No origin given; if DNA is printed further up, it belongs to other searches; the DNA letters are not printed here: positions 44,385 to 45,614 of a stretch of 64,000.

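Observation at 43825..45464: DprA-like + ComF-type PRTase pair with ATGA overlap: ShosTA-like candidate defence/TA module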

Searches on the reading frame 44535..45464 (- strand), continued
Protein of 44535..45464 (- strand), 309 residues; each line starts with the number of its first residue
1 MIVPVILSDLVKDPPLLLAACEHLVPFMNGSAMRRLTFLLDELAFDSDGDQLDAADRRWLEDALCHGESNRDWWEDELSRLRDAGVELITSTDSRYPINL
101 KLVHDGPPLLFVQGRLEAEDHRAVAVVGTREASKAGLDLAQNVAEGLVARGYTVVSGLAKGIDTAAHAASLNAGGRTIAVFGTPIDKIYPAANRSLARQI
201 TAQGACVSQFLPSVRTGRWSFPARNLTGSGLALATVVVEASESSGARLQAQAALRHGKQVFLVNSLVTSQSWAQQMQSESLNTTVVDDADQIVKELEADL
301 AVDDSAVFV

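Call 58: search_solved_structures(query=window:44535-45464:-, max_evalue=0.001, show_alignments=5)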
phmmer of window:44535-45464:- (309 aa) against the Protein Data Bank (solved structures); distinct sequences matched with E-value up to 0.001: 7.
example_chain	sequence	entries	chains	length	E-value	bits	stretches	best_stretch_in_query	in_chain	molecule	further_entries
3uqz_A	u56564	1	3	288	1.3e-33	119.8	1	92-265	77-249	DNA processing protein DprA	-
3maj_A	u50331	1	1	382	2e-30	109.3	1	76-270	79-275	DNA processing chain A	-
8zva_A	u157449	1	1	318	1e-19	74.2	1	79-249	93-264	DNA processing protein DprA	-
9vzo_A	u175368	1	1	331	1.1e-19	74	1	79-249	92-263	DprA-like antitoxin protein ShosA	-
4ljr_A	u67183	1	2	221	2.2e-11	46.9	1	95-269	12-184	DNA processing chain A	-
5mll_A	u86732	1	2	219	2.4e-11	46.7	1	95-267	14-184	DNA processing chain A (DprA)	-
4ljk_A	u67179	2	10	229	2.8e-11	46.5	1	95-267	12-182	DNA processing chain A (DprA)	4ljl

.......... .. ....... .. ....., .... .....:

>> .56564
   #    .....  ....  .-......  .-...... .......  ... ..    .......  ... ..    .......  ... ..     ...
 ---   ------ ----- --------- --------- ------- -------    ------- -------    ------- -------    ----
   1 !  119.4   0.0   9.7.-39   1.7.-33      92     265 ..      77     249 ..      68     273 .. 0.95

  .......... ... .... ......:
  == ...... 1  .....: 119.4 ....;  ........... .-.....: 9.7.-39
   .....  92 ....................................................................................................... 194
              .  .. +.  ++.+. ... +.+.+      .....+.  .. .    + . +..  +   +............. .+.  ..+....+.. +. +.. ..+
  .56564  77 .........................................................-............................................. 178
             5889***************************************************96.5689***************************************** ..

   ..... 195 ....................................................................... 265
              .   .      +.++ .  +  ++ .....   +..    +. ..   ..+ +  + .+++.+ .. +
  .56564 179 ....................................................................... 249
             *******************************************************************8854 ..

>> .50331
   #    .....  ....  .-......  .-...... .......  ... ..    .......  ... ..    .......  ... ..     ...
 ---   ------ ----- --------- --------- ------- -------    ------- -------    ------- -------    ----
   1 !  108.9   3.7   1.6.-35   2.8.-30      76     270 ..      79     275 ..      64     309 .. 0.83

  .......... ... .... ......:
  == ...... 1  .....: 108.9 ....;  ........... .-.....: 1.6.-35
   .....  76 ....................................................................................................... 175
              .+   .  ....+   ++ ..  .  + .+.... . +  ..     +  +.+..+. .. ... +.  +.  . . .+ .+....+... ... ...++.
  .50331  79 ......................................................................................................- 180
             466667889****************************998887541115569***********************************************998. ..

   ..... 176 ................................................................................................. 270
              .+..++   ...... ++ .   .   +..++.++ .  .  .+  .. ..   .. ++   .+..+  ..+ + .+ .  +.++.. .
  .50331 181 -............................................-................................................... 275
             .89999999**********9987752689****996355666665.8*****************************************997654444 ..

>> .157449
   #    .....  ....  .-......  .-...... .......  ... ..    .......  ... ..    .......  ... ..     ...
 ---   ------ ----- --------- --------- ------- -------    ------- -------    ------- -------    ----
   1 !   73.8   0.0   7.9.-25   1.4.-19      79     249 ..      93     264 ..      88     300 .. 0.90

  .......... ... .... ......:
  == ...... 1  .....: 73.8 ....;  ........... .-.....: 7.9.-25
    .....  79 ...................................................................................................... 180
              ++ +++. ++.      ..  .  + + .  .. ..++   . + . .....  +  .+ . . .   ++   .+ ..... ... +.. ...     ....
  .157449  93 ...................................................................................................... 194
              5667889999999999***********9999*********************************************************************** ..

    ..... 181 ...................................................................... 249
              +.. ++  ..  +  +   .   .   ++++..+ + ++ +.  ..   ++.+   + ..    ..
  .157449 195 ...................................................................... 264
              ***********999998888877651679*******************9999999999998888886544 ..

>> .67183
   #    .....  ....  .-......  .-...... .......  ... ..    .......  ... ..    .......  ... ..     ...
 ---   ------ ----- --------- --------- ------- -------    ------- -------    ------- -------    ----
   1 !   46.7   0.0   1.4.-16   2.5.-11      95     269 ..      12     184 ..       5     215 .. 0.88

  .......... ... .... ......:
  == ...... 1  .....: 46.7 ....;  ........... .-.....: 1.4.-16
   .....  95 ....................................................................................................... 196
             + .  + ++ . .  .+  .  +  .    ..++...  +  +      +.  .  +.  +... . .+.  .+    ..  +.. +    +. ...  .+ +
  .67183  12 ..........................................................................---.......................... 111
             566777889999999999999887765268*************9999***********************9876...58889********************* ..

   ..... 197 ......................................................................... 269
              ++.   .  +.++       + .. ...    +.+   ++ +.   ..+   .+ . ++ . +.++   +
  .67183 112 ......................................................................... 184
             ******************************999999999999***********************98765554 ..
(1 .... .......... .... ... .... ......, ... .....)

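Call 66: search_protein_families(library=ncbifam, proteins=[L083:4780-5544:+, L082:3623-4300:+], max_evalue=0.01)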
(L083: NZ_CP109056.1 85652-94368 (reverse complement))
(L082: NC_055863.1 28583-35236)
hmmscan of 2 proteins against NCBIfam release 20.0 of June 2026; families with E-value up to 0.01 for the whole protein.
L083:4780-5544:+ (254 aa): 4 families
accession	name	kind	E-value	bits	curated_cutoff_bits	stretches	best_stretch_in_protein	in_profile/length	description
TIGR00201.1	comF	subfamily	1.7e-06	28.1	233.55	1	207-249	148-190/190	ComF family protein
NF008616.0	PRK11595.1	equivalog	4.7e-06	26.3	304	1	77-249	62-225/227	DNA utilization protein GntX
NF006605.0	PRK09162.1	equivalog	0.00015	21.2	181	1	200-248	89-135/183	hypoxanthine-guanine phosphoribosyltransferase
TIGR01203.1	HGPRTase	equivalog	0.0015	18.3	150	1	204-246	78-120/167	hypoxanthine phosphoribosyltransferase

L082:3623-4300:+ (225 aa): 0 families

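Call 68: get_annotated_region(hit=H34, flank=2500)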
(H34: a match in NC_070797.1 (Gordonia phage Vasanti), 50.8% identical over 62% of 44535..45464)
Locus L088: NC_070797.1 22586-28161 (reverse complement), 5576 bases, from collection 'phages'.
description: Gordonia phage Vasanti, complete genome.
organism: Gordonia phage Vasanti (NCBI taxid 2502431)
taxonomy: Viruses; Duplodnaviria; Heunggongvirae; Uroviricota; Caudoviricetes; Attisvirus; Attisvirus vasanti
host: Gordonia terrae 3612; source: soil; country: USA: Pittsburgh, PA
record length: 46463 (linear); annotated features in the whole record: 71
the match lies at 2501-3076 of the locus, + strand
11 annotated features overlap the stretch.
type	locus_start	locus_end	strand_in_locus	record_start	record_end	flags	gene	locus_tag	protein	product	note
CDS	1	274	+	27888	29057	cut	37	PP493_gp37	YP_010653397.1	integrase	integrase, (Y-int)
CDS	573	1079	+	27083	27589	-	36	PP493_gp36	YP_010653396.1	hypothetical protein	-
CDS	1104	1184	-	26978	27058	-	35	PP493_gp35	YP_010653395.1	hypothetical protein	-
CDS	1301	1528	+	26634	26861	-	34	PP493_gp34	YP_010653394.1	hypothetical protein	-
CDS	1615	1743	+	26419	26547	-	33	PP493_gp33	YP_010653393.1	hypothetical protein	-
CDS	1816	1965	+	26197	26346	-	32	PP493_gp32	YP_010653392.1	hypothetical protein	-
CDS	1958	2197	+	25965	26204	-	31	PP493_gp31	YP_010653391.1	helix-turn-helix DNA binding domain protein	helix-turn-helix DNA binding domain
CDS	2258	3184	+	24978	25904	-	30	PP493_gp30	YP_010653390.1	DprA-like DNA processing chain A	-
CDS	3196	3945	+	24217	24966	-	29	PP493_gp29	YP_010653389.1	phosphoribosyltransferase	phosphoribosyl transferase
CDS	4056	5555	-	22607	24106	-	28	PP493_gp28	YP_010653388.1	minor tail protein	-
CDS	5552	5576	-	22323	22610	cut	27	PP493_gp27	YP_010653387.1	hypothetical protein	-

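Call 77: search_protein_families(library=phrogs, proteins=[window:44535-45464:-, L088:3196-3945:+, L088:2258-3184:+], max_evalue=0.001)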
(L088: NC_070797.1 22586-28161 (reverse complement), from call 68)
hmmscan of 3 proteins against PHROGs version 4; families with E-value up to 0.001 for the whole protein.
window:44535-45464:- (309 aa): 5 families
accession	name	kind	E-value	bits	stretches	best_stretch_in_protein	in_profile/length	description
phrog_4299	-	unknown function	1.8e-52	179.4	1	71-271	66-267/322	-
phrog_9185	-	unknown function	6.7e-43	147.7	1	105-284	67-248/257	-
phrog_38708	-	unknown function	2.8e-42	145.7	1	90-269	170-349/410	-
phrog_30500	-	unknown function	9.7e-22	78.4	1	86-278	81-274/388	-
phrog_768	-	DNA, RNA and nucleotide metabolism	1e-06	29.4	1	122-173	4-55/191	DprA-like DNA recombination-mediator protein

L088:3196-3945:+ (249 aa): 0 families

L088:2258-3184:+ (308 aa): 5 families
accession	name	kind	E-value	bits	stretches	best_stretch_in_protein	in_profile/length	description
phrog_4299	-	unknown function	3e-48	165.6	1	73-263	70-262/322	-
phrog_38708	-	unknown function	2.2e-43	149.4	1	89-292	171-377/410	-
phrog_9185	-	unknown function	2.6e-35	122.8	1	108-277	72-243/257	-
phrog_30500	-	unknown function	1.2e-19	71.6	1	86-258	83-258/388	-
phrog_768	-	DNA, RNA and nucleotide metabolism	1.8e-07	31.9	1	120-171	5-56/191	DprA-like DNA recombination-mediator protein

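Call 78: get_annotated_region(hit=H31, flank=2500)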
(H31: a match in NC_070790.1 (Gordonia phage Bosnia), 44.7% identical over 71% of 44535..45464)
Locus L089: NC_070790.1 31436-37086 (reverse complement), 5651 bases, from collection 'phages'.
description: Gordonia phage Bosnia, complete genome.
organism: Gordonia phage Bosnia (NCBI taxid 2776839)
taxonomy: Viruses; Duplodnaviria; Heunggongvirae; Uroviricota; Caudoviricetes; Nymbaxtervirinae; Nymphadoravirus; Nymphadoravirus bosnia
host: Gordonia terrae 3612; source: soil; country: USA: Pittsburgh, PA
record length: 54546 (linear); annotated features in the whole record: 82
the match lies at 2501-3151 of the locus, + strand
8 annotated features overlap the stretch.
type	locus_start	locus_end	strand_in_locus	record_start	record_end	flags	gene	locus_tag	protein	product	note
CDS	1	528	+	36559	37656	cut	45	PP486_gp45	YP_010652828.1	hypothetical protein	-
CDS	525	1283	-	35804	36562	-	44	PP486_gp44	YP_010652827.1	hypothetical protein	-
CDS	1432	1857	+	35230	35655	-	43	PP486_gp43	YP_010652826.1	metallo-protease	peptidase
CDS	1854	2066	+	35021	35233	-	42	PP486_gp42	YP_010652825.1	helix-turn-helix DNA-binding domain protein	helix-turn-helix DNA binding domain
CDS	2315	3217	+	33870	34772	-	41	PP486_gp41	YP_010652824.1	DprA-like DNA processing chain A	-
CDS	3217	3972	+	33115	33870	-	40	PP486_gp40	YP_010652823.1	phosphoribosyl transferase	-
CDS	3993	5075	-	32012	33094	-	39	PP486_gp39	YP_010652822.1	integrase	tyrosine integrase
CDS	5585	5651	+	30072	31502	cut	38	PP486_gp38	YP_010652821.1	helix-turn-helix DNA-binding domain protein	helix-turn-helix DNA binding domain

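Call 87: find_homologous_proteins(query=window:44535-45464:-, max_evalue=1e-10)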
Query window:44535-45464:- (309 aa): 5932 proteins with E <= 1e-10 among 8000 candidates; the best 120 are listed.
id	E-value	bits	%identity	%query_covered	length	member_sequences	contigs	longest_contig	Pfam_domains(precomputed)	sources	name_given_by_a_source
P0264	3.8e-183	625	93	99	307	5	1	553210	PF02481.22,PF18306.7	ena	-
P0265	5.1e-169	579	88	99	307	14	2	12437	PF02481.22,PF18306.7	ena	-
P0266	3.1e-134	465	73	98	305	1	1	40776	PF02481.22,PF18306.7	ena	-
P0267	1.5e-133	463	72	98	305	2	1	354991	PF02481.22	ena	-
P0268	2.4e-132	459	70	99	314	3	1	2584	PF02481.22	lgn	-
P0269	3.2e-132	458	71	98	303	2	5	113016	PF02481.22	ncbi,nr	ncbi:MAG: DNA-processing protein DprA [Acidimicrobiaceae bacterium]|nr:DNA-processing protein DprA [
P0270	4.4e-132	458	70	98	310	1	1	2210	PF02481.22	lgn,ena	-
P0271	9.4e-130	450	71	98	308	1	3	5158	PF02481.22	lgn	-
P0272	7.8e-129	447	70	97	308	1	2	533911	PF02481.22,PF18306.7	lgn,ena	-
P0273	2.7e-125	436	69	98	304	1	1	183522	PF02481.22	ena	-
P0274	2.8e-125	435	68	98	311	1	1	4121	PF02481.22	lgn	-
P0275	2.9e-125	435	68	98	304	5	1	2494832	PF02481.22,PF18306.7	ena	-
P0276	3.2e-125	435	69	98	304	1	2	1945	PF02481.22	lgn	-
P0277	9.4e-125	434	67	98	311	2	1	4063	PF02481.22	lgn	-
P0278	1.3e-123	430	66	98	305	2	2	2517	PF02481.22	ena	-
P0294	3.9e-116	405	64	98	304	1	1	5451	PF02481.22,PF18306.7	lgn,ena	-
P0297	4.7e-113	395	62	96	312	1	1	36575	PF02481.22,PF18306.7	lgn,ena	-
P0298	5.0e-113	395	62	96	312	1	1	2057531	PF02481.22,PF18306.7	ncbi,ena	-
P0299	3.7e-111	389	63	98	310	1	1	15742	PF02481.22,PF18306.7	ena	-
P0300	4.8e-111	389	62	98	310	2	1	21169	PF02481.22,PF18306.7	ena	-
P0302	1.2e-110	387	61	97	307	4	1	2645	PF02481.22,PF18306.7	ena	-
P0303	8.0e-110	385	59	98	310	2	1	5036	PF02481.22,PF18306.7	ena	-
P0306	6.1e-109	382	62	96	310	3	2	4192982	PF02481.22,PF18306.7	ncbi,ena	-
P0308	7.3e-109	382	61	98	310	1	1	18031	PF02481.22,PF18306.7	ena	-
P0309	1.2e-108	381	61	98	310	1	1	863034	PF02481.22,PF18306.7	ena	-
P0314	5.4e-107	375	61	98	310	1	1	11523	PF02481.22,PF18306.7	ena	-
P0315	1.1e-106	374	59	98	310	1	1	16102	PF02481.22,PF18306.7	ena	-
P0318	1.0e-104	368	60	98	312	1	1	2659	PF02481.22,PF18306.7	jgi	-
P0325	3.6e-101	356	59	98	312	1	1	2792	PF02481.22,PF18306.7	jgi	-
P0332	2.2e-94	334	55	96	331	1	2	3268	PF02481.22,PF18306.7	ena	-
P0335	1.1e-92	328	53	95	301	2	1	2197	PF02481.22,PF18306.7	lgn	-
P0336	1.9e-92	328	54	96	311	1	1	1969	PF02481.22,PF18306.7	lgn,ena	-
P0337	3.0e-92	327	53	98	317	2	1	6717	PF02481.22,PF18306.7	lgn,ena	-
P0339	2.4e-91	324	57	91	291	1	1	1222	PF02481.22,PF18306.7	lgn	-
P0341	7.3e-91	323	67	75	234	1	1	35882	PF02481.22,PF18306.7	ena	-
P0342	2.0e-90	321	56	94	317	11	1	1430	PF02481.22,PF18306.7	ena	-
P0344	5.1e-90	320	52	97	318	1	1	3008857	PF02481.22,PF18306.7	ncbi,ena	-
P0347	5.5e-89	316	54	93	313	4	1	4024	PF02481.22,PF18306.7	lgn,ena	-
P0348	1.3e-88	315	55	93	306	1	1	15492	PF02481.22,PF18306.7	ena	-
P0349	2.1e-88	314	54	96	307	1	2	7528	PF02481.22,PF18306.7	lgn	-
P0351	6.7e-88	313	53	95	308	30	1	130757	PF02481.22,PF18306.7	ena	-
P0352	2.5e-87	311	52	98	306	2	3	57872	PF02481.22,PF18306.7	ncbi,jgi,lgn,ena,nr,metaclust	ncbi:MAG: DNA-protecting protein DprA [bacterium]|nr:DNA-protecting protein DprA [bacterium]|metaclu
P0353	2.9e-87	311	51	95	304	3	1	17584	PF02481.22,PF18306.7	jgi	jgi:DNA processing protein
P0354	4.9e-87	310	52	95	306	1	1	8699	PF02481.22,PF18306.7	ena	-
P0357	2.1e-86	308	51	95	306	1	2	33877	PF02481.22,PF18306.7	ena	-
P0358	3.5e-86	307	53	92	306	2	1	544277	PF02481.22,PF18306.7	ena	-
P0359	7.6e-86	306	53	90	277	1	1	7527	PF02481.22,PF18306.7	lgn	-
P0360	8.3e-86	306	50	98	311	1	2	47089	PF02481.22,PF18306.7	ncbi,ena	-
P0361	1.2e-85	305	53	95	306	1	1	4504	PF02481.22,PF18306.7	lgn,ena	-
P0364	7.2e-85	303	52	95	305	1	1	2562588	PF02481.22,PF18306.7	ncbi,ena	-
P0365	8.5e-85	303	51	97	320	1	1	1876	PF02481.22,PF18306.7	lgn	-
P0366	9.4e-85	302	54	91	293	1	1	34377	PF02481.22,PF18306.7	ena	-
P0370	6.4e-83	296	53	95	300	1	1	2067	PF02481.22,PF18306.7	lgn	-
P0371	2.4e-82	295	52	95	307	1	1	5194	PF02481.22,PF18306.7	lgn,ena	-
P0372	1.5e-81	292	53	91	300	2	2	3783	PF02481.22,PF18306.7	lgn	-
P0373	1.8e-81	292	53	90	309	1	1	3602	PF02481.22,PF18306.7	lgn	-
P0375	1.2e-80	289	51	97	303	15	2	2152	PF02481.22,PF18306.7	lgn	-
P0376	1.5e-80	289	49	95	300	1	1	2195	PF02481.22,PF18306.7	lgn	-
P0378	2.7e-80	288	51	95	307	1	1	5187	PF02481.22,PF18306.7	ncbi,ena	-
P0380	7.9e-80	286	52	87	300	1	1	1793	PF02481.22,PF18306.7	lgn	-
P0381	8.4e-80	286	49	94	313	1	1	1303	PF02481.22,PF18306.7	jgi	jgi:DNA processing protein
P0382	1.5e-79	285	52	95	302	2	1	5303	PF02481.22,PF18306.7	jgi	jgi:DNA processing protein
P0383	1.5e-79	285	52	91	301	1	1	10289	PF02481.22,PF18306.7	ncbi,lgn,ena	-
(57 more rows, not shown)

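Call 90: search_protein_families(library=padloc, proteins=[L088:3196-3945:+, L089:3217-3972:+], max_evalue=0.1)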
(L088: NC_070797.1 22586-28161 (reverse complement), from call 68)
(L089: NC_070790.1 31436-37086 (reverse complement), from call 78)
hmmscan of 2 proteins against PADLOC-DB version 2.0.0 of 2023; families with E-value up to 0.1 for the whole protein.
L088:3196-3945:+ (249 aa): 2 families
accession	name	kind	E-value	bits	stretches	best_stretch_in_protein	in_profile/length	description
PDLC03962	ShosT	-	1.6e-05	22.9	1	172-222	167-218/237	-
PDLC03928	PsyrT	-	0.023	11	1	171-214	640-683/689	-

L089:3217-3972:+ (251 aa): 1 family
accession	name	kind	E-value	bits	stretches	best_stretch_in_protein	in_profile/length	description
PDLC03962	ShosT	-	0.00072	17.5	1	171-218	161-214/237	-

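Call 92: search_dna_similar(query=L088:3196-3945:+, collection=phages, mode=protein, max_evalue=0.001, max_rows=30)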
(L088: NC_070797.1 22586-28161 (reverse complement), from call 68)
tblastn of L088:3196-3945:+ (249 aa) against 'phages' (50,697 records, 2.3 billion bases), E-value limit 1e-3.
Records with a match: 4; places in all: 4; records where one place covers at least 80% of the query: 4.
Best place of each record, by identity: >=99% 2; <60% 2.
By first word of the organism name: Gordonia 4.
By host as written in the record: Gordonia terrae 3612 4.
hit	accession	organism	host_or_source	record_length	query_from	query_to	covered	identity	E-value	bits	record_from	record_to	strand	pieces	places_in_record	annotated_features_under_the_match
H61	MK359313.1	Gordonia phage Vasanti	Gordonia terrae 3612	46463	1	249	100%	99.6%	5e-157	488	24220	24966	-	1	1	29: phosphoribosyltransferase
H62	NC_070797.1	Gordonia phage Vasanti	Gordonia terrae 3612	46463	1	249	100%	99.6%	5e-157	488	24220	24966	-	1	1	29: phosphoribosyltransferase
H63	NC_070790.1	Gordonia phage Bosnia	Gordonia terrae 3612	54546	6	248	98%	33.5%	1e-24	107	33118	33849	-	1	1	40: phosphoribosyl transferase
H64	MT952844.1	Gordonia phage Bosnia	Gordonia terrae 3612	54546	6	248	98%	33.5%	1e-24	107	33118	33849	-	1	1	40: phosphoribosyl transferase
